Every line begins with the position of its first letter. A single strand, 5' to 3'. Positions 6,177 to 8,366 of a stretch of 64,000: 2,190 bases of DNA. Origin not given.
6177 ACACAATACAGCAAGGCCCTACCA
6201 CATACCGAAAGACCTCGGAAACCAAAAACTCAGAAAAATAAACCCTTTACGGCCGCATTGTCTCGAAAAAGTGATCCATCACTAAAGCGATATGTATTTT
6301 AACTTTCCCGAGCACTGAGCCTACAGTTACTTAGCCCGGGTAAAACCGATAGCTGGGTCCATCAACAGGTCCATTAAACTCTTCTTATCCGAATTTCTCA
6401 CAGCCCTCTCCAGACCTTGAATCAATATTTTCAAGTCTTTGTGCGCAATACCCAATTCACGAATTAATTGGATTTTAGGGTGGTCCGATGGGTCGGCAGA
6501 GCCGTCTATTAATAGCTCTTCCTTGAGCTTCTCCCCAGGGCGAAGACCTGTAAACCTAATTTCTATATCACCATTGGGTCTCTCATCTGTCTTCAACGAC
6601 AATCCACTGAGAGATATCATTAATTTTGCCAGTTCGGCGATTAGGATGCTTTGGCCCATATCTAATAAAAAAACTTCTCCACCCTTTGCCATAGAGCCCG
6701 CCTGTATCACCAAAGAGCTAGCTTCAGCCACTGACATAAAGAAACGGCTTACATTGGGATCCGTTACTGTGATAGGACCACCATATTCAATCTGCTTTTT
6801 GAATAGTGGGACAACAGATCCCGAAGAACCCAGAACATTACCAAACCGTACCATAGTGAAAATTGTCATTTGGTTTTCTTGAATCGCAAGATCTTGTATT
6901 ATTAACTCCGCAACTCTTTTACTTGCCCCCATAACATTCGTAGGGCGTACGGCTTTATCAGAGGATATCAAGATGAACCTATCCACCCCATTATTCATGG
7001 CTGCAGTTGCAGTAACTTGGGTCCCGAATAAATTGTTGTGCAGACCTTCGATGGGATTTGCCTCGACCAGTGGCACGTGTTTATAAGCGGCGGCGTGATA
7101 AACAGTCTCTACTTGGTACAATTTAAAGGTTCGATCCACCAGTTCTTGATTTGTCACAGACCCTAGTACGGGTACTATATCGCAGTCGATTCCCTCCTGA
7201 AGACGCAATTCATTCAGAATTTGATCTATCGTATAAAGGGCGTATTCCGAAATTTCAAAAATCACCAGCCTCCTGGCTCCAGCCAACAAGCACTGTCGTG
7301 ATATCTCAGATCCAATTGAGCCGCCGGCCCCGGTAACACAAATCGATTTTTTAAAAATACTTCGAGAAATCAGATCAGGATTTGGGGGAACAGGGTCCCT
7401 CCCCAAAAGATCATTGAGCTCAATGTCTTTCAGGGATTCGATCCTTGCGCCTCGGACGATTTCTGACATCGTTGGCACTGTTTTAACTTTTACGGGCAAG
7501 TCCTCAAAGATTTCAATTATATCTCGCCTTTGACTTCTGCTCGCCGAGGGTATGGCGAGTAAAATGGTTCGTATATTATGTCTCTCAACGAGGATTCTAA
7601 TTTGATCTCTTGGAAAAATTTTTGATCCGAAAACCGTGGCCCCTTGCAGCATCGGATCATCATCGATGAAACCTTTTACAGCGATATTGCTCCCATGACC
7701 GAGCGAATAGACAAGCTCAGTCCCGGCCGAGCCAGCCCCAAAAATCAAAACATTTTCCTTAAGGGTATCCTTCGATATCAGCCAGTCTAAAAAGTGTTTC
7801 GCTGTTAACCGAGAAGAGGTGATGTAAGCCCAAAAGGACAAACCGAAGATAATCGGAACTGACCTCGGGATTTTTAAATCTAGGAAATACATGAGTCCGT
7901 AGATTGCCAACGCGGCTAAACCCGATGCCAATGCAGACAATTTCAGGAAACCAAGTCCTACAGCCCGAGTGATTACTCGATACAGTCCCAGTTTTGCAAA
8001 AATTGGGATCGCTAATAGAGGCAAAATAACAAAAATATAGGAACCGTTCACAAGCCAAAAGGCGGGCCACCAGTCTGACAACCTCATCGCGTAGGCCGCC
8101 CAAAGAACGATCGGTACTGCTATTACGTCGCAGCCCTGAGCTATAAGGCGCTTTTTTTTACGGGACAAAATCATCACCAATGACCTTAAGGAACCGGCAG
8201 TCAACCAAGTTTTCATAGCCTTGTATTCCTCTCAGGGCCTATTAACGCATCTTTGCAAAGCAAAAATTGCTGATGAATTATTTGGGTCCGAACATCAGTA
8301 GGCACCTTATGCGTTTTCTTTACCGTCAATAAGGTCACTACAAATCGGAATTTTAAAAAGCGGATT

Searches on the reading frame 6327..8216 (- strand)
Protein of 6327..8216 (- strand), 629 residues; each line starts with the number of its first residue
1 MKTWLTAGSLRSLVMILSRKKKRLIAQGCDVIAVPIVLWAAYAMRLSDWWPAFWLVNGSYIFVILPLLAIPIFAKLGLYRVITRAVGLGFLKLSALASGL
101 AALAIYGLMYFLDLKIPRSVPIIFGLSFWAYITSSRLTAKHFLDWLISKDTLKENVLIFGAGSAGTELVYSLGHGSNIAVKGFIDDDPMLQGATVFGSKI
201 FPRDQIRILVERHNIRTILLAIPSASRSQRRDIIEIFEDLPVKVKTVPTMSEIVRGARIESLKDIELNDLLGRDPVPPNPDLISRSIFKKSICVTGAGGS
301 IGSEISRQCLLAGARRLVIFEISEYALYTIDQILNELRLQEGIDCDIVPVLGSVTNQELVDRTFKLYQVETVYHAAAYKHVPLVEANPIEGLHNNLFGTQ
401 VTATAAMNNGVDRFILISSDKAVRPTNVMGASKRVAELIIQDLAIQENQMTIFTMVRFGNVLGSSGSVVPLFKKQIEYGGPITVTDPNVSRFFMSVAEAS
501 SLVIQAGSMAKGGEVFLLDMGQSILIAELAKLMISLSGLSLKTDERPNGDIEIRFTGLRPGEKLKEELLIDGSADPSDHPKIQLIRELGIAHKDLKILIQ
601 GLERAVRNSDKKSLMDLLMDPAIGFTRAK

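Call 9: search_protein_families(library=ncbifam, proteins=[window:6327-8216:-], max_evalue=0.001)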
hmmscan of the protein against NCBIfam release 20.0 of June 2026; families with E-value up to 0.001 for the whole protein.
window:6327-8216:- (629 aa): 19 families
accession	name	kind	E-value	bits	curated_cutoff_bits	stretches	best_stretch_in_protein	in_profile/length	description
TIGR03589.1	PseB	equivalog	8.3e-49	166.3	407.75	1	289-572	4-265/324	UDP-N-acetylglucosamine 4,6-dehydratase (inverting)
TIGR04130.1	FnlA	equivalog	3.8e-37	127.9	730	1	290-569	5-265/337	UDP-N-acetylglucosamine 4,6-dehydratase/5-epimerase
TIGR03025.1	EPS_sugtrans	subfamily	2.3e-16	60.1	295.55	1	29-267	2-242/445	exopolysaccharide biosynthesis polyprenyl glycosylphosphotransferase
TIGR03023.1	WcaJ_sugtrans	equivalog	9.5e-16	58.1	410.75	1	29-265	2-245/453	undecaprenyl-phosphate glucose phosphotransferase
TIGR01179.1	galE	equivalog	6.8e-15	54.7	262.3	1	292-465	2-180/332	UDP-glucose 4-epimerase GalE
NF007956.0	PRK10675.1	subfamily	9.5e-09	34.8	394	1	292-421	3-126/338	UDP-glucose 4-epimerase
TIGR01181.1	dTDP_gluc_dehyt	equivalog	1.5e-07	30.8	365.1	1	292-421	2-127/321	dTDP-glucose 4,6-dehydratase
TIGR04180.1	EDH_00030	hypoth_equivalog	1e-06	28.1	475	1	292-420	1-122/297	NAD-dependent 4,6-dehydratase LegB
NF041293.1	G6PDh_Azf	equivalog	6.2e-06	25.8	400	1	290-424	3-120/252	NAD-dependent glucose-6-phosphate dehydrogenase Azf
TIGR03466.1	HpnA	hypoth_equivalog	9.8e-06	24.7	367.65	1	293-423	4-117/327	hopanoid-associated sugar epimerase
NF045894.1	PKS_plus_SDR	equivalog_domain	1e-05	23.4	1740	1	291-429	1159-1302/1515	type I polyketide synthase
TIGR03013.1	EpsB_2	subfamily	2.8e-05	23.4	393.35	1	29-235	2-201/443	TIGR03013 family XrtA/PEP-CTERM system glycosyltransferase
TIGR03570.1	NeuD_NnaD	subfamily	3.3e-05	23.6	160.8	1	156-249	2-91/202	NeuD/PglB/VioB family sugar acetyltransferase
NF003995.0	PRK05472.2-4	subfamily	3.5e-05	23.5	126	1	153-227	83-158/213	redox-sensing transcriptional repressor Rex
NF003994.0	PRK05472.2-3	equivalog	3.7e-05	23.2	130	1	153-227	86-161/217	redox-sensing transcriptional repressor Rex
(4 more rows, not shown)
